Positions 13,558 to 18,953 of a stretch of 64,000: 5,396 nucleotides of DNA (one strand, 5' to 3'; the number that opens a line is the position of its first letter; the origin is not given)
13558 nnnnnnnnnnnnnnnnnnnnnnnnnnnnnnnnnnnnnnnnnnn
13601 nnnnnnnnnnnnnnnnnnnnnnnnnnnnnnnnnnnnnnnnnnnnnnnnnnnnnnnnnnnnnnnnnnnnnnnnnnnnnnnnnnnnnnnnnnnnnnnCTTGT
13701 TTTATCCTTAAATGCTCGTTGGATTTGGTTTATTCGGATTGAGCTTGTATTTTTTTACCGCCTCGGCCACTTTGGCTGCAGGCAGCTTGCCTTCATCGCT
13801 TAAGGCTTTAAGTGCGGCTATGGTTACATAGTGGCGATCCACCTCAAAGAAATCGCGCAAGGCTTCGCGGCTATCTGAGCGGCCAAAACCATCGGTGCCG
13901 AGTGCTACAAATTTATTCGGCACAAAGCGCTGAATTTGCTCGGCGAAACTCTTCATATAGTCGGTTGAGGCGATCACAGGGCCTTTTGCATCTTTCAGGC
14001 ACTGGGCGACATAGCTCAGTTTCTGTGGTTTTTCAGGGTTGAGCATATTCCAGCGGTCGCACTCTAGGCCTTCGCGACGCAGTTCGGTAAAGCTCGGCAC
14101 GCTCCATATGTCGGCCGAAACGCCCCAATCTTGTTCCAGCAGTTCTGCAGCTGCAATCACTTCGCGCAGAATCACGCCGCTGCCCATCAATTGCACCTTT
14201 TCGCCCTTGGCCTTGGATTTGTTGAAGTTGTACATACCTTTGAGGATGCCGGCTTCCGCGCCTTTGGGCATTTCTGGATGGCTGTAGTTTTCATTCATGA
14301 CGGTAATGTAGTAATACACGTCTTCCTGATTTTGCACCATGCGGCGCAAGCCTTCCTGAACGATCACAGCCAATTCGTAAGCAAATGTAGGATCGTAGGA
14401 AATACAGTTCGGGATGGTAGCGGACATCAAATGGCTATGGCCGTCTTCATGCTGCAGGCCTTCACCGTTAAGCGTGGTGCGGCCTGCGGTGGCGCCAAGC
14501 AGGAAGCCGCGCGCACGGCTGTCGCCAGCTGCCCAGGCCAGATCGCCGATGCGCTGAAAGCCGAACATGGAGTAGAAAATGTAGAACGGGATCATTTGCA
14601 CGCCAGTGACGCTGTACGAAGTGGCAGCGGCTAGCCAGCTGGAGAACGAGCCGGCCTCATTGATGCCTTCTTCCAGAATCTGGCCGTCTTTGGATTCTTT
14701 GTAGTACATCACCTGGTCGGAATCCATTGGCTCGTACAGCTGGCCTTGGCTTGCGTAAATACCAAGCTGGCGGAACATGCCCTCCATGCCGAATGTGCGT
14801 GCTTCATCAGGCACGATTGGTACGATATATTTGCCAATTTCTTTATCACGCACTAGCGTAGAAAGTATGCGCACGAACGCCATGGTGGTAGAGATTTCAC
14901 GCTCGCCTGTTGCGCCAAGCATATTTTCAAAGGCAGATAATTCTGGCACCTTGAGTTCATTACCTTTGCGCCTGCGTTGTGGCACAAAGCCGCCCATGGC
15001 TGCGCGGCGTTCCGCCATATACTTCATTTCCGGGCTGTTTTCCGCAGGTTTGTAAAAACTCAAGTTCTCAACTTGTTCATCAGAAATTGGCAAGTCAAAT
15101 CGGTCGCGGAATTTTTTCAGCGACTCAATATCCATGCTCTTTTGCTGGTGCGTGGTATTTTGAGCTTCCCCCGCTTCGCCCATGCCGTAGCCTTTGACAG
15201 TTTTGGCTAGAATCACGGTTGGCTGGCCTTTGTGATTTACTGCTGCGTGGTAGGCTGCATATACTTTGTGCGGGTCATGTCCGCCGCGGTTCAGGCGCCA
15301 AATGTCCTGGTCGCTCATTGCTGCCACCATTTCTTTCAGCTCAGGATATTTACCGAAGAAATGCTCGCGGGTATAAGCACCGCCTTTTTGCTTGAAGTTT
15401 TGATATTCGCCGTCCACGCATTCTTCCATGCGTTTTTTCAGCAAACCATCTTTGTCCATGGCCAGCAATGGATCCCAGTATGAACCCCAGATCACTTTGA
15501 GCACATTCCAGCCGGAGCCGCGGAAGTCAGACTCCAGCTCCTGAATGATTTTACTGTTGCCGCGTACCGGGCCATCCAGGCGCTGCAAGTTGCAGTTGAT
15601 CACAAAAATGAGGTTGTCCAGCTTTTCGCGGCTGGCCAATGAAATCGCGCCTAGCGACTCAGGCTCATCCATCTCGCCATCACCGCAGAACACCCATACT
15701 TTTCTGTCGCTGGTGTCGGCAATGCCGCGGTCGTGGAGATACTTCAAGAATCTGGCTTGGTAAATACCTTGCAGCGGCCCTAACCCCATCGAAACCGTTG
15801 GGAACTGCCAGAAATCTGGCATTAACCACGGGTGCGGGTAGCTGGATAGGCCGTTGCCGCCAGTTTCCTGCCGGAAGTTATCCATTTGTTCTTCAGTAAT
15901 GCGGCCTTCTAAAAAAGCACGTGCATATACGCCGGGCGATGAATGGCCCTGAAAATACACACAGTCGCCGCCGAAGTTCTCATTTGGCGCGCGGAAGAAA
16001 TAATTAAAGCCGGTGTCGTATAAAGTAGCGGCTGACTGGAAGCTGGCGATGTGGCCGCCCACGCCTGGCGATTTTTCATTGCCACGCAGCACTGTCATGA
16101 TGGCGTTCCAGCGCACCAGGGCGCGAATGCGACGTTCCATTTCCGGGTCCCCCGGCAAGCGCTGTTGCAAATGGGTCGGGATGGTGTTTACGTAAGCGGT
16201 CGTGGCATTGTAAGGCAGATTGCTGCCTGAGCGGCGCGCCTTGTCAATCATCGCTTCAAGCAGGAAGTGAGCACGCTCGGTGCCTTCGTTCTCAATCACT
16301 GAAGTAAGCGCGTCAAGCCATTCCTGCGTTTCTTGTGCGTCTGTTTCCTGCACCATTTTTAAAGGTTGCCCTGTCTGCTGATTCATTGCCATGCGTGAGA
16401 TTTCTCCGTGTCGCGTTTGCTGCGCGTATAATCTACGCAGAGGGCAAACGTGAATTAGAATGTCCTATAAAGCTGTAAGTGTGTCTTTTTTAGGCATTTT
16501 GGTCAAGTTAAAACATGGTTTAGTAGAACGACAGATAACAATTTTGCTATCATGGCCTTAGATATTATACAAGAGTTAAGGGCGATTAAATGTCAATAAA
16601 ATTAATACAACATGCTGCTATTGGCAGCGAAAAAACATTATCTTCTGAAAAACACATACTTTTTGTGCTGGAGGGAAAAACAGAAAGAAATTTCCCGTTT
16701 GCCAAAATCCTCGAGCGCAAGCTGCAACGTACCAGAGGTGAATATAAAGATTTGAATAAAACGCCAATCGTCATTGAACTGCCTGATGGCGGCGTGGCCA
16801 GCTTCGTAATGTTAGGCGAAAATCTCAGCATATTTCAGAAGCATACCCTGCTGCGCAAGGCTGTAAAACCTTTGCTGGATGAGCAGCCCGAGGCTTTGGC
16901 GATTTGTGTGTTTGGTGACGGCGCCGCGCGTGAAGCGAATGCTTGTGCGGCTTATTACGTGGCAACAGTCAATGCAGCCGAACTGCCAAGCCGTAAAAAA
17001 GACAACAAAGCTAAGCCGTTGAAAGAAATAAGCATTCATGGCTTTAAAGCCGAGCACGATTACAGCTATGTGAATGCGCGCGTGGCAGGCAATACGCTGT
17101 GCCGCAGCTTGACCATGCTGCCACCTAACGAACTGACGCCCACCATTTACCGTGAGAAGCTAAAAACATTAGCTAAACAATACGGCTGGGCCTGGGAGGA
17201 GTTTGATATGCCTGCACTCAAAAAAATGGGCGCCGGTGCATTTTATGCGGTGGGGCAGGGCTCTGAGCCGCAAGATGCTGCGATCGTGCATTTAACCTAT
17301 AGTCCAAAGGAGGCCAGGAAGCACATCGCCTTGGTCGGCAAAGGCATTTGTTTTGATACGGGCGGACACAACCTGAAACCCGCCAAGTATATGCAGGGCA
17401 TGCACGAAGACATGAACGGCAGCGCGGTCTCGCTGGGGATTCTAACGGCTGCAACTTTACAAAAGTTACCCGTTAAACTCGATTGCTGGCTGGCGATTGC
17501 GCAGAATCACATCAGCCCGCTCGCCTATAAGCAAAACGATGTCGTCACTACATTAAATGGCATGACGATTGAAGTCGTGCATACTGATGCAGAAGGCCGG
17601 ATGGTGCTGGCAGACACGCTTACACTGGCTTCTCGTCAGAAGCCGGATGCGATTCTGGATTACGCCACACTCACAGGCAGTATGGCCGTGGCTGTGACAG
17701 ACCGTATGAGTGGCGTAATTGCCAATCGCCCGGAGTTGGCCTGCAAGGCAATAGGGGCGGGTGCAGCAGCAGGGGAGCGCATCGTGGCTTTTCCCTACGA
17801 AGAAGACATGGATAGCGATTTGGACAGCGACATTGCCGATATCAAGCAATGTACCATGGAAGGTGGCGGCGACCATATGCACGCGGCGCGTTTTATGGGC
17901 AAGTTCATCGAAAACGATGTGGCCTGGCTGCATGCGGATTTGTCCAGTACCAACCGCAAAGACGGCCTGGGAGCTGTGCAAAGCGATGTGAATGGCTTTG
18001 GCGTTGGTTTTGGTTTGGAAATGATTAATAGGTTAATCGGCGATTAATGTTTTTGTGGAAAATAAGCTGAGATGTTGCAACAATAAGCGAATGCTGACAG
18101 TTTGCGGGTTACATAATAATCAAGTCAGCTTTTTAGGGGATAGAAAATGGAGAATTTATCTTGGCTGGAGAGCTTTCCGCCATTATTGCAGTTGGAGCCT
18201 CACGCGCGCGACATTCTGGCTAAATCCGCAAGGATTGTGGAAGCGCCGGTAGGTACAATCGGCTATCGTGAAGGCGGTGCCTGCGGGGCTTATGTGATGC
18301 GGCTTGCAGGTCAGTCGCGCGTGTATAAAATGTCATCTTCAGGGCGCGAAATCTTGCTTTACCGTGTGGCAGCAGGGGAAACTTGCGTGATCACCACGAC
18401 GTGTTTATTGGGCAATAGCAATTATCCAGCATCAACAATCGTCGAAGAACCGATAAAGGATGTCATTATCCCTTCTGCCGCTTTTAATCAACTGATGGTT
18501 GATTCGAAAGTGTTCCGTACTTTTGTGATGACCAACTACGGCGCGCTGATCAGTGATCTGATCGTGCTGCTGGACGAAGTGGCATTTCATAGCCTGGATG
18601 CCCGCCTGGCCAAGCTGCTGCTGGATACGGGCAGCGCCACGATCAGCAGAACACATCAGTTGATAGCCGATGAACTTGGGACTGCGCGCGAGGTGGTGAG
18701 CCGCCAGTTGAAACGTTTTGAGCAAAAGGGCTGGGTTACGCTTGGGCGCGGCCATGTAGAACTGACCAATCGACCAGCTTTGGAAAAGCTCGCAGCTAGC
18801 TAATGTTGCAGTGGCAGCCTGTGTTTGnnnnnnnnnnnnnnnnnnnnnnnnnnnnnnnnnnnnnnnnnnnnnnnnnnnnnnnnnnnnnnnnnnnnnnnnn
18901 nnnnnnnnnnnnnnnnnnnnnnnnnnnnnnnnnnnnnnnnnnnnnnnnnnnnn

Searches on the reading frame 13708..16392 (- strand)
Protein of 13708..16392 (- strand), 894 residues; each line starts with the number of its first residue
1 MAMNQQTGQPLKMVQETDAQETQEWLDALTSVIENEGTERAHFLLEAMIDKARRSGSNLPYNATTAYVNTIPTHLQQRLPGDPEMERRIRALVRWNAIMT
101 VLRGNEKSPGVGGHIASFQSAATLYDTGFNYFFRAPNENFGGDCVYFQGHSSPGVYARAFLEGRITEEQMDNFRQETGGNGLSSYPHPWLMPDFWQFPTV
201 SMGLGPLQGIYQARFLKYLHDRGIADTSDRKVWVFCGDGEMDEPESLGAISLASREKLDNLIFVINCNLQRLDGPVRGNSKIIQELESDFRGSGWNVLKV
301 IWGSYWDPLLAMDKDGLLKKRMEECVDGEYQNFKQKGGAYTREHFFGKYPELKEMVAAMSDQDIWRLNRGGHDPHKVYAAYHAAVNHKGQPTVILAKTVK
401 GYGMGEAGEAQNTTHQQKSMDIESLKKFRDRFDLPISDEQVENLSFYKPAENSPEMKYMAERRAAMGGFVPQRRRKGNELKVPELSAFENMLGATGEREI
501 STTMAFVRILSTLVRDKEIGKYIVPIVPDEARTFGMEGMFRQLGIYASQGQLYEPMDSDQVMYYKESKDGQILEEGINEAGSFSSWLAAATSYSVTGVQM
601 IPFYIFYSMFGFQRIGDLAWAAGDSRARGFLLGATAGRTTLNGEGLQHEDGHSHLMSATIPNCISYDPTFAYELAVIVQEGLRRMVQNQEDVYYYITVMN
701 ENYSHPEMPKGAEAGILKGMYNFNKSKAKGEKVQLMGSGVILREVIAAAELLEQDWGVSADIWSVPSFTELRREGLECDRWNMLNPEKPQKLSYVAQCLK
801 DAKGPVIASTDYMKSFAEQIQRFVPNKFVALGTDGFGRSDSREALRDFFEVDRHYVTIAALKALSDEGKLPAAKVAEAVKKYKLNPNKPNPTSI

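Call 93: search_protein_families(library=pfam, proteins=[window:13708-16392:-], max_evalue=0.000001)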
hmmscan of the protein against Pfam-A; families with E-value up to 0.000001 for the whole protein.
window:13708-16392:- (894 aa): 3 families
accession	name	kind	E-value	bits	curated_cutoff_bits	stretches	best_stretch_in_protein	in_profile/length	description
PF17831.6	PDH_E1_M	-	2.3e-111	371.1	23.2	1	487-706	10-229/229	Pyruvate dehydrogenase E1 component middle domain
PF22613.1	Transketolase_C_1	-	2.6e-24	86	27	1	719-852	1-113/113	Transketolase-like TK C-terminal domain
PF00456.26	Transketolase_N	-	3.2e-16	59.7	22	1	144-301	58-214/334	Transketolase, thiamine diphosphate binding domain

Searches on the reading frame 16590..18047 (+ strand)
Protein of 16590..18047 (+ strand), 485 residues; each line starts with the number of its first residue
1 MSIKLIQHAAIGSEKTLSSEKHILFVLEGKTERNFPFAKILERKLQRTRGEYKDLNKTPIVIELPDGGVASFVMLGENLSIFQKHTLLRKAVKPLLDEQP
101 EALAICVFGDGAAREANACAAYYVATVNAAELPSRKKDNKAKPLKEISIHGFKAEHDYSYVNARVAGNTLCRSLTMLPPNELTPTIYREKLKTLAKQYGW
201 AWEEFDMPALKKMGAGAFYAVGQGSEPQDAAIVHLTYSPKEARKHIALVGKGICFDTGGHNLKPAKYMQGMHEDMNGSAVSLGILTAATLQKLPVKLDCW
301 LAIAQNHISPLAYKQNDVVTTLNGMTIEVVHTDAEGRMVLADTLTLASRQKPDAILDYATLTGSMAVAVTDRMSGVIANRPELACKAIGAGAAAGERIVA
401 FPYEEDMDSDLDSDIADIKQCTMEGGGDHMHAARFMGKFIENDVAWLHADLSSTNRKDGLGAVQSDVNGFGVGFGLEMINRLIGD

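Call 94: search_protein_families(library=pfam, proteins=[window:16590-18047:+], max_evalue=0.000001)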
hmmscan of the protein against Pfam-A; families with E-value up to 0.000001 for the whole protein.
window:16590-18047:+ (485 aa): 1 family
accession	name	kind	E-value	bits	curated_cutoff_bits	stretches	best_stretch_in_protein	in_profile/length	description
PF00883.26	Peptidase_M17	-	3.6e-94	316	25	1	170-472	2-306/310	Cytosol aminopeptidase family, catalytic domain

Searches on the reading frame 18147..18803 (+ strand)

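Call 94: search_protein_families(library=pfam, proteins=[window:18147-18803:+], max_evalue=0.000001)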
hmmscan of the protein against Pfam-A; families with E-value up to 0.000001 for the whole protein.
window:18147-18803:+ (218 aa): 1 family
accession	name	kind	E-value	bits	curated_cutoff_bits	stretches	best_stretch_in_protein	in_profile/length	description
PF13545.12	HTH_Crp_2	-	1.2e-14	54.4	27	1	152-215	1-70/70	Crp-like helix-turn-helix domain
